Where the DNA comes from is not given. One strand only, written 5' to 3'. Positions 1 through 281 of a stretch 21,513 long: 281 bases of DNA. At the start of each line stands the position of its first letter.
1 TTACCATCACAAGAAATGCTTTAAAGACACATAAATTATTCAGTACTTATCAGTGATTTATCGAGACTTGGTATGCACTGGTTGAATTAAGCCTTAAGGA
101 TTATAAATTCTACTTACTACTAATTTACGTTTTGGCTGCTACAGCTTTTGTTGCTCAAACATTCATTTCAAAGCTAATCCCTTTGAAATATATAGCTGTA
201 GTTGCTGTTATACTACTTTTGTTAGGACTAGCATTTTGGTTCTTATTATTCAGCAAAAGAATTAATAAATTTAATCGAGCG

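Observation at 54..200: The left repeat junction decapitates the LCP (CpsA-like) gene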

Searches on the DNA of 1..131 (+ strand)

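Call 40: search_rna_families(source=window, start=1, end=131, threshold=evalue, max_evalue=1)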
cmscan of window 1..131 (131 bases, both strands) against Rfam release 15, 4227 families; matches with E-value up to 1: 0.
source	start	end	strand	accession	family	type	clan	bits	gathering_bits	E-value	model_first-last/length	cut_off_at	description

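Call 42: search_dna_similar(query=window:1-95:+, collection=plasmids, mode=distant, max_evalue=1)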
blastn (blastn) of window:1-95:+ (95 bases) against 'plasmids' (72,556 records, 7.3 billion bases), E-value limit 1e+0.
Records with a match: 1; places in all: 1; records where one place covers at least 80% of the query: 0.
Best place of each record, by identity: 80-90% 1.
By first word of the organism name: Bacillus 1.
By predicted mobility (MOB-suite, as given by PLSDB): non-mobilizable 1.
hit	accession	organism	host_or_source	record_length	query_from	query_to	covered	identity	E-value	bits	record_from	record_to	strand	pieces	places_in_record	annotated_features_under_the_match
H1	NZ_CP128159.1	Bacillus sp. DX3.1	bacterial isolate,field soil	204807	52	90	41%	82.1%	8e-1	40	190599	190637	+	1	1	isochorismatase family protein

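Call 64: search_dna_similar(query=window:1-95:+, collection=phages, mode=distant, max_evalue=1)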
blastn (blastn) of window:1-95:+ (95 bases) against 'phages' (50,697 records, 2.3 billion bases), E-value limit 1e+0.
No match.
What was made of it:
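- Tried and rejected: blastn of the arm against plasmids and phages gave nothing meaningful (calls 42, 64).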
